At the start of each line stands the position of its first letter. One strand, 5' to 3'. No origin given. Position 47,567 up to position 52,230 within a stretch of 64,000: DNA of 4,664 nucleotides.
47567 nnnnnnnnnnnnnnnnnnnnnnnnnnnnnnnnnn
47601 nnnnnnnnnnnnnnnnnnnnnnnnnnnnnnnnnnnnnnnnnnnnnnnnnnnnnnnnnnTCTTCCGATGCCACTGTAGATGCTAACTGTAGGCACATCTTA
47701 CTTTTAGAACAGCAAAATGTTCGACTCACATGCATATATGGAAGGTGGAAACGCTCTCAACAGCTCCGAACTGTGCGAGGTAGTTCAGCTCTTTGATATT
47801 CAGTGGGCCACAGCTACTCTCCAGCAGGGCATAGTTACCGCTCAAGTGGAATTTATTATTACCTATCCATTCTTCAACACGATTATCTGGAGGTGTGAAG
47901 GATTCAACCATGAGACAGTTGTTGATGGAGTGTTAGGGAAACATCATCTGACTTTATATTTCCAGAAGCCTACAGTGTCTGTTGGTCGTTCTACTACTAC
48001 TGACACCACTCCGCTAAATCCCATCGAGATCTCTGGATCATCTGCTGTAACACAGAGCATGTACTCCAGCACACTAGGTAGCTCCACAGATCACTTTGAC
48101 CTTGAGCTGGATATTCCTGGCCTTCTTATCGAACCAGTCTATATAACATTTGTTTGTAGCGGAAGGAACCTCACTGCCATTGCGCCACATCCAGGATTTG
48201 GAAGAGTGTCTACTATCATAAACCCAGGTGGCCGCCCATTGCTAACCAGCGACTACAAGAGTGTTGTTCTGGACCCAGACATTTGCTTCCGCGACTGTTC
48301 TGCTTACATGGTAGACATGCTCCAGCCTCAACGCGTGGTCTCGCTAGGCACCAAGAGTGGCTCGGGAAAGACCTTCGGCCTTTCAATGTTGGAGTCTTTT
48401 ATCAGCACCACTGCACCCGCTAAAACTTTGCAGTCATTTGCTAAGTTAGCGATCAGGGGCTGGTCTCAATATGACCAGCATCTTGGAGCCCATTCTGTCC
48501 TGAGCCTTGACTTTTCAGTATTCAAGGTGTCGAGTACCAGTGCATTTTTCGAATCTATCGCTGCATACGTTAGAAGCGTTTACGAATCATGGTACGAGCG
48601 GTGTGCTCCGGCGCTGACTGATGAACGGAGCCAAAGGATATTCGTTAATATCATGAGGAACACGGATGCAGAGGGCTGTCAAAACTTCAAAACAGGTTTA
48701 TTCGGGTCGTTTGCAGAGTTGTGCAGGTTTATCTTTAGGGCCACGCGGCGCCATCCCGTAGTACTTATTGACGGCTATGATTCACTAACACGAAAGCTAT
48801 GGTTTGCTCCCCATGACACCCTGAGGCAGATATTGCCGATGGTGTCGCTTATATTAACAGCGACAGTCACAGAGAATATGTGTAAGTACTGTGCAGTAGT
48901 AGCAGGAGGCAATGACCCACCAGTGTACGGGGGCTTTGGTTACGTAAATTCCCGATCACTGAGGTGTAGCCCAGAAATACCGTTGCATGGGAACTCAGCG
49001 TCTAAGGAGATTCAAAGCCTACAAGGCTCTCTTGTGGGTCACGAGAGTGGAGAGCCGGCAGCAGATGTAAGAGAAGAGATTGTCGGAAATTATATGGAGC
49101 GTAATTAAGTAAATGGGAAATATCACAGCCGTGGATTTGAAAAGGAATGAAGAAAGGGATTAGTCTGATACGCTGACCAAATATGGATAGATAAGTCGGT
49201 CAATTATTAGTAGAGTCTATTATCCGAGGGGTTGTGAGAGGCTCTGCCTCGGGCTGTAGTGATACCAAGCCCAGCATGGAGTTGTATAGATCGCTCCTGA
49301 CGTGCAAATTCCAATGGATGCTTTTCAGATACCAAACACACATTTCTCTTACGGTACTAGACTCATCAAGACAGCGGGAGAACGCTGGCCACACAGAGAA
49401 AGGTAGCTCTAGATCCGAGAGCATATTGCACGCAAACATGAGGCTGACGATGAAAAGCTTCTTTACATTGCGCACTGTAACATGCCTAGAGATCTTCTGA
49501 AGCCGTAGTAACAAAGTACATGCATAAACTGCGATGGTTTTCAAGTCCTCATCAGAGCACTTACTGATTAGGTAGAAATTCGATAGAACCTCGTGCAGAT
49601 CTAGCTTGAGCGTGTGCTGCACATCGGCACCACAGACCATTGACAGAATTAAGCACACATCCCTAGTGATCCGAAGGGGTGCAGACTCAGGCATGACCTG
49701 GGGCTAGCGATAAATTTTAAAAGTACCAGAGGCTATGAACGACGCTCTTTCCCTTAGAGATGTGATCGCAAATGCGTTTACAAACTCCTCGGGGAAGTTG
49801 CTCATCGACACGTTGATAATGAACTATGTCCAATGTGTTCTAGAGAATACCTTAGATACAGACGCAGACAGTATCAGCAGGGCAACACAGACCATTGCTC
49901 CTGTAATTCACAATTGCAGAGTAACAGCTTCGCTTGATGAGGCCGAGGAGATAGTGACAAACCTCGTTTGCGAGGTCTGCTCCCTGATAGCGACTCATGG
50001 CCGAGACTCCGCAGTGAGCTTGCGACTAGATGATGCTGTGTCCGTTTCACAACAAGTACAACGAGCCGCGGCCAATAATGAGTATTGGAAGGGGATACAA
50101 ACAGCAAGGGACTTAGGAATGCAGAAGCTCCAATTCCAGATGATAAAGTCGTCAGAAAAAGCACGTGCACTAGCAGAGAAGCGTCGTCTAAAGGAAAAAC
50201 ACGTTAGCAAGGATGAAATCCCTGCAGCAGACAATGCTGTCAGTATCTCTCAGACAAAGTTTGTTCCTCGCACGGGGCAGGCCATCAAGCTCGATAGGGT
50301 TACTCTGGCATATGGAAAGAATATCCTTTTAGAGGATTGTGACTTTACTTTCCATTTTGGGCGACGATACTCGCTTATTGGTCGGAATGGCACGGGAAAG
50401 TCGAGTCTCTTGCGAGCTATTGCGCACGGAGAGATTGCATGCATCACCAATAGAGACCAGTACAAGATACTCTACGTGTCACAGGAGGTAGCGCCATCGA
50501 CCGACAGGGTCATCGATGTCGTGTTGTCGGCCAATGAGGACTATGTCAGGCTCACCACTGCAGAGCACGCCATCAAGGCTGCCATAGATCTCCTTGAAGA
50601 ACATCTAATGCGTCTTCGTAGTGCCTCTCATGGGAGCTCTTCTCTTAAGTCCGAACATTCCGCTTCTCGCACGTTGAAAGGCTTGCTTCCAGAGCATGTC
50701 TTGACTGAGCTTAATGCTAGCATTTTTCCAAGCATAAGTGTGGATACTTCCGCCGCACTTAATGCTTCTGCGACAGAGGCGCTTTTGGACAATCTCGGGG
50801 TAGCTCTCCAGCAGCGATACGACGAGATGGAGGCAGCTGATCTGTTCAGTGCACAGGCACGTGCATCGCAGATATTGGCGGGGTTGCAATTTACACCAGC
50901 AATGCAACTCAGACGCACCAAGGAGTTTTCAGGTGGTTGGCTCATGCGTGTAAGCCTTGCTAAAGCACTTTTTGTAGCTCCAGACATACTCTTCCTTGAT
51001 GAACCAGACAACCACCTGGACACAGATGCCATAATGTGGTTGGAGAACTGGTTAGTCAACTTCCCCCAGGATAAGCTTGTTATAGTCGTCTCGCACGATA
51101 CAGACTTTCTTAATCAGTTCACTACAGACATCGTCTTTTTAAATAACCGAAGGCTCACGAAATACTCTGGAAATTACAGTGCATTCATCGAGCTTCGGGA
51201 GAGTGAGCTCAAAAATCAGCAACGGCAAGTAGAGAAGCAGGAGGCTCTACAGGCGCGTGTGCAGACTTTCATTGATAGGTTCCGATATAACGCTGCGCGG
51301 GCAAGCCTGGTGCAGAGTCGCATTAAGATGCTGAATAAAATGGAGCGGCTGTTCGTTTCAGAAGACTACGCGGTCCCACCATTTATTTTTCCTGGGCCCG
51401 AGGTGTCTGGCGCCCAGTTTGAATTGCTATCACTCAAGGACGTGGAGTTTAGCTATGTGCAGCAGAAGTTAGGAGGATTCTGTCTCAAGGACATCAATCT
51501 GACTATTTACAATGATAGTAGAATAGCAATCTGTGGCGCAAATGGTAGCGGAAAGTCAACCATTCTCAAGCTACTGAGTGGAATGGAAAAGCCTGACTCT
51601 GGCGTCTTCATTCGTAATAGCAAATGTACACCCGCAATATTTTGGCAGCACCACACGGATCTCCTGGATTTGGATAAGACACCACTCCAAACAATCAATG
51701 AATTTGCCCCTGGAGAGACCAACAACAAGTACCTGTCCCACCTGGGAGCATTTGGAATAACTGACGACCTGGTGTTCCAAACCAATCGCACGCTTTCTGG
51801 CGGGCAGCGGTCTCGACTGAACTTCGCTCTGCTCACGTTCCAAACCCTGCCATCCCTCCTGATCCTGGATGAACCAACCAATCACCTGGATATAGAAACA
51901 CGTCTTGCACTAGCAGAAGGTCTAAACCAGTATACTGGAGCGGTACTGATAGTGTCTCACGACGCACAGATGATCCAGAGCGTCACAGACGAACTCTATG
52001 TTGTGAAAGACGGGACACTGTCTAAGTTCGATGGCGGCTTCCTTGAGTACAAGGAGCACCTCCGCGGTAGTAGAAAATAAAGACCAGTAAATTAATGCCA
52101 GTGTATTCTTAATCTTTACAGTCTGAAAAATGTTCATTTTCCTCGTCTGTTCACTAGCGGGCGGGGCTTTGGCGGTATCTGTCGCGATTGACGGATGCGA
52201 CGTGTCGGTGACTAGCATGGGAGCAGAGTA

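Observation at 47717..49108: Orphan Walker A/B NTPase resembling the bacterial-type 'predicted AAA-ATPase' family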

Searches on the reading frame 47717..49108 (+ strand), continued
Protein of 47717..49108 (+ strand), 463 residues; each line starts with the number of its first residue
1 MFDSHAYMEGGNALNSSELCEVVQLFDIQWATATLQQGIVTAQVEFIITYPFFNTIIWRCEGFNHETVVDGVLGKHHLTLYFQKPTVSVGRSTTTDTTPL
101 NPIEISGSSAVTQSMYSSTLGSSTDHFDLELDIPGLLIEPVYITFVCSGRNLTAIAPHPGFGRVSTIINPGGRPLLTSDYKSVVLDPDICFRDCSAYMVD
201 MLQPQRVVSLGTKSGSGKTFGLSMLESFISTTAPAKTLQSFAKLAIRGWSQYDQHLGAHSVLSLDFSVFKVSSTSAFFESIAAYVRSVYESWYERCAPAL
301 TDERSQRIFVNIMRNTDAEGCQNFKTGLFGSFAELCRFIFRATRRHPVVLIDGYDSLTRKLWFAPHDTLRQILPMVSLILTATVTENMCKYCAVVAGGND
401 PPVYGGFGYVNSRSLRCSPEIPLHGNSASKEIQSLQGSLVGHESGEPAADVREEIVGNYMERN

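Call 68: list_cluster_members(proteins=[P0045, P0052, P0056, P0064, P0048, P0038, P0023, P0032, P0019, P0021])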
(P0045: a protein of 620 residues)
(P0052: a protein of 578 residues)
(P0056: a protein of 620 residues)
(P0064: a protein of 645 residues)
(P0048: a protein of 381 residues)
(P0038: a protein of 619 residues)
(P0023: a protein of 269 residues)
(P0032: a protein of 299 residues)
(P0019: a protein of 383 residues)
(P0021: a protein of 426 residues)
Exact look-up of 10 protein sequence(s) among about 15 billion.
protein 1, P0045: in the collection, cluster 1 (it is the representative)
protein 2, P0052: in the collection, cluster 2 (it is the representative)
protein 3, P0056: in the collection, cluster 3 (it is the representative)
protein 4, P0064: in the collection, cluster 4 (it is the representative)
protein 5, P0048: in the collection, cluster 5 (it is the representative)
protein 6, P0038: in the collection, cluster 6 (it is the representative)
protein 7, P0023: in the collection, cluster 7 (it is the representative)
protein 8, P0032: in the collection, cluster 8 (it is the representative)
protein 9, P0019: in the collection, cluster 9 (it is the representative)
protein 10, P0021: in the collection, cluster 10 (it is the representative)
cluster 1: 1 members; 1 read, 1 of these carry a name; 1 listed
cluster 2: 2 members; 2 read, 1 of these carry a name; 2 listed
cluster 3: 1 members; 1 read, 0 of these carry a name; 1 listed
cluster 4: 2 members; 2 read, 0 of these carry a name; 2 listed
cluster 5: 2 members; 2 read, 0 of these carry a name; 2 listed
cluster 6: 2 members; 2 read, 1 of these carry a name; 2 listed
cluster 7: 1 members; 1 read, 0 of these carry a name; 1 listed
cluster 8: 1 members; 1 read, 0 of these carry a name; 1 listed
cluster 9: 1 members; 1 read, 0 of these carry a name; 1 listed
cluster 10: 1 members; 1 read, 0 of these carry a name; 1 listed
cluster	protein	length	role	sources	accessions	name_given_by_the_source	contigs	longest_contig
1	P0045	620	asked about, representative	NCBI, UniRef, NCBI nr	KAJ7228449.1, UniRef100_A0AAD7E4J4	hypothetical protein GGX14DRAFT_612897 [Mycena pura] | AAA-ATPase-like domain-containing protein n=1 Tax=Mycena pura TaxID=153505 ...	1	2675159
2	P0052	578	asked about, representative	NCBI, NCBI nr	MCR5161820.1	MAG: AAA family ATPase [Lachnospiraceae bacterium] | AAA family ATPase [Lachnospiraceae bacterium]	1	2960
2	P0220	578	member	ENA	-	-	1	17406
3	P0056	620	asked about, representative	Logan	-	-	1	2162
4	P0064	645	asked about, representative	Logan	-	-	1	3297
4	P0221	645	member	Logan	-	-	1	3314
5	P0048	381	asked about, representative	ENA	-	-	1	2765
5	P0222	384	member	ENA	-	-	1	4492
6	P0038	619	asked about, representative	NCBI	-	-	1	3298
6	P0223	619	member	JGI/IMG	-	hypothetical protein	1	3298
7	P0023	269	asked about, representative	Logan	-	-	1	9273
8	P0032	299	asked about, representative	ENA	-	-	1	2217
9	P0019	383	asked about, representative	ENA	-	-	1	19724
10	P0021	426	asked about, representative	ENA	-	-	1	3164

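Call 71: find_encoding_contigs(protein=P0020, flank=10000, max_places=1)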
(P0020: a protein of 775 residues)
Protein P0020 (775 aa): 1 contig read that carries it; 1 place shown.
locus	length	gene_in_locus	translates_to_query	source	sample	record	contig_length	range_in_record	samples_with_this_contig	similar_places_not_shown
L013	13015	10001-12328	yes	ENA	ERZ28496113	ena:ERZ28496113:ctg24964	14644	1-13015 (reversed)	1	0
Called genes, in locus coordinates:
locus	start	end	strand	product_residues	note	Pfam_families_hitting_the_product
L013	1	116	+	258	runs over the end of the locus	PF13479:AAA_24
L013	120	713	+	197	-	-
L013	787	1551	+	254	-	-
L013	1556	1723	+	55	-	-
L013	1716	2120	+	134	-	PF11149:DUF2924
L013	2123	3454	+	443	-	PF00239:Resolvase, PF07508:Recombinase, PF13408:Zn_ribbon_recom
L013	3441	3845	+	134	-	-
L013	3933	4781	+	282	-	-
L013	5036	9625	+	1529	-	-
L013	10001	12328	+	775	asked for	PF09820:AAA-ATPase_like, PF08011:PDDEXK_9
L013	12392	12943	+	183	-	-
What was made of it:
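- Tried and rejected: Their neighbourhood is prophage or integrative-element-like (call 71).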

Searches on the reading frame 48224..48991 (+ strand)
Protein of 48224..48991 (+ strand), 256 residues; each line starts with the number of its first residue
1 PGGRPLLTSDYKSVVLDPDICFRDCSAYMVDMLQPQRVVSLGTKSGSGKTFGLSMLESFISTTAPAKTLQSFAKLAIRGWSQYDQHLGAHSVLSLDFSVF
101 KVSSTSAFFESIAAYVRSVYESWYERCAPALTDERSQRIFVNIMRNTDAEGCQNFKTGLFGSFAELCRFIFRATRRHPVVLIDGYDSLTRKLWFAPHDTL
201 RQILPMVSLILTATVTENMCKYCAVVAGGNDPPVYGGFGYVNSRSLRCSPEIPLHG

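Call 25: find_homologous_proteins(query=A2, max_evalue=0.00001)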
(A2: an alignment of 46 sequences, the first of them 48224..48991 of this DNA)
Query A2 (46 sequences) (256 aa, profile of the alignment): 7721 proteins with E <= 0.00001 among 8000 candidates; the best 120 are listed.
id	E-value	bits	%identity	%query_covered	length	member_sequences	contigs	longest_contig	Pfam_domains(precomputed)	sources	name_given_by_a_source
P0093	5.1e-197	674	21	88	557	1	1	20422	PF08011.18,PF09820.17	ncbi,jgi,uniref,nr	ncbi:AAA family ATPase [Tepidibacter formicigenes]|jgi:hypothetical protein|uniref:PD-(D/E)XK nuclea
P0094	6.7e-197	674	26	55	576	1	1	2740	PF08011.18,PF09820.17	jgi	jgi:hypothetical protein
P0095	9.6e-197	673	19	88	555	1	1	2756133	PF08011.18,PF09820.17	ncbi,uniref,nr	ncbi:AAA family ATPase [Crassaminicella indica]|uniref:ATP-binding protein n=1 Tax=Crassaminicella i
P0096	1.4e-196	672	21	86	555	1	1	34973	PF08011.18,PF09820.17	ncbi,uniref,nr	ncbi:AAA family ATPase [Tepidibacter thalassicus]|uniref:PD-(D/E)XK nuclease superfamily protein n=1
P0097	2.7e-196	672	-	-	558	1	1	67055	PF08011.18,PF09820.17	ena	-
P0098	4.7e-196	671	20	88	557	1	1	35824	PF08011.18,PF09820.17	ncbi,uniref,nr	ncbi:AAA family ATPase [Tepidibacter thalassicus]|uniref:PD-(D/E)XK nuclease superfamily protein n=1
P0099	9.3e-196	670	23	71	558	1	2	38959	PF08011.18,PF09820.17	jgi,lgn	jgi:hypothetical protein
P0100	1.4e-195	669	22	88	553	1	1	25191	PF08011.18,PF09820.17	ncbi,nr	ncbi:AAA family ATPase [Lutibacter sp. B2]|nr:AAA family ATPase [Lutibacter sp. B2]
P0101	6.3e-195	667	25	71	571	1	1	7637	PF08011.18,PF09820.17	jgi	-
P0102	1.3e-194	666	24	55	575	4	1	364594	PF08011.18,PF09820.17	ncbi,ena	-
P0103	4.4e-194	664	23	86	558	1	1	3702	PF08011.18,PF09820.17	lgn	-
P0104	5.6e-194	664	23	71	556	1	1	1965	PF08011.18,PF09820.17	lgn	-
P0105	6.0e-194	664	21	88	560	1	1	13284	PF08011.18,PF09820.17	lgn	-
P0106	1.5e-193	662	18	88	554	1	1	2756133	PF08011.18,PF09820.17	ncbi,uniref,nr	ncbi:AAA family ATPase [Crassaminicella indica]|uniref:ATP-binding protein n=1 Tax=Crassaminicella i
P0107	1.9e-193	662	24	71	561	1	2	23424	PF08011.18,PF09820.17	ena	-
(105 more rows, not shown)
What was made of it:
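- Bacterial bias: all named proteins among the top 120 of 7,721 hits are bacterial (call 25). Every named protein in the top 120 family hits is bacterial (call 25).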

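Call 64: search_solved_structures(query=A4, max_evalue=1)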
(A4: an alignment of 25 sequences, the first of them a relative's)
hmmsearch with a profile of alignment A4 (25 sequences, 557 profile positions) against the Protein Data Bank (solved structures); distinct sequences matched with E-value up to 1: 0.

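Call 66: search_protein_families(library=padloc, proteins=[P0093], max_evalue=0.01)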
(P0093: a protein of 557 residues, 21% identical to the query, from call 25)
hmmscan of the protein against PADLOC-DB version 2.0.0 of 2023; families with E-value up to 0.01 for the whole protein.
P0093 (557 aa): 0 families

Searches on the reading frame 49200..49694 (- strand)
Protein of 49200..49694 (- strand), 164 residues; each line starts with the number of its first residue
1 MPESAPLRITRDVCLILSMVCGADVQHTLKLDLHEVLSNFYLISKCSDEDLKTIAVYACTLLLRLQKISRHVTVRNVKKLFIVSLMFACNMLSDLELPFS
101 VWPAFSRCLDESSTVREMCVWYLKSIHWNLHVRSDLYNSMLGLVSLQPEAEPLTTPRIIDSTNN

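Call 3: search_protein_families(library=pfam, proteins=[window:49200-49694:-], max_evalue=1)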
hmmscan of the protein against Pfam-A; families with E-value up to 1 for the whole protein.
window:49200-49694:- (164 aa): 2 families
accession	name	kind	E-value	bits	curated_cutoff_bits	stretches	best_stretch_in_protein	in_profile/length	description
PF02985.28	HEAT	-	0.15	12.9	23.5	1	103-126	3-27/31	HEAT repeat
PF20158.4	Cas5fv_helical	-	0.15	12.6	25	1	35-78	84-128/158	Cas5fv helical domain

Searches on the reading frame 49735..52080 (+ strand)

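Call 3: search_protein_families(library=pfam, proteins=[window:49735-52080:+], max_evalue=1)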
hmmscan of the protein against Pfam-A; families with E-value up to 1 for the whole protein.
window:49735-52080:+ (781 aa): 38 families (the best 25 are shown)
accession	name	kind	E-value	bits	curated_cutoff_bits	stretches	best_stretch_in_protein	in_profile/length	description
PF00005.33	ABC_tran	-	3e-42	144.9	25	2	584-716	1-137/137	ABC transporter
PF12848.13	ABC_tran_Xtn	-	2.4e-23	82.4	25.9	1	469-539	3-73/85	ABC transporter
PF13304.12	AAA_21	-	5.6e-18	66.5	27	4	677-744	228-300/304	AAA domain, putative AbiEii toxin, Type IV TA system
PF02463.25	SMC_N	-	2.2e-16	60.4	40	3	211-463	26-206/220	RecF/RecN/SMC N terminal domain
PF13175.12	AAA_15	-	2.2e-08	34.6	32.1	2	583-621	13-50/374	AAA ATPase domain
PF13555.12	AAA_29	-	1.1e-07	31.9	27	2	594-611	22-39/61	P-loop containing region of AAA domain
PF13476.12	AAA_23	-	1.3e-06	29.7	27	2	585-614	13-39/201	AAA domain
PF13401.12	AAA_22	-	1.4e-06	29.1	27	1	596-650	7-64/130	AAA domain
PF13521.12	AAA_28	-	0.0002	22.1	27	1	596-616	1-21/164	AAA domain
PF13166.12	AAA_13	-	0.00025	20.3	36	0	599-619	21-41/713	AAA domain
PF25199.1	nSTAND_NTPase5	-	0.00033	21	34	1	213-277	45-106/145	Novel STAND NTPase 5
PF01926.29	MMR_HSR1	-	0.00039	20.9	21.9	1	213-238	3-27/113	50S ribosome-binding GTPase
PF13191.12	AAA_16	-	0.00053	21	32.6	1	213-247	28-66/167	AAA ATPase domain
PF13238.12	AAA_18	-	0.00077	20.4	29.4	1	597-617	1-21/128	AAA domain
PF03193.22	RsgA_GTPase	-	0.00095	19.5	30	0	593-617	105-129/174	RsgA GTPase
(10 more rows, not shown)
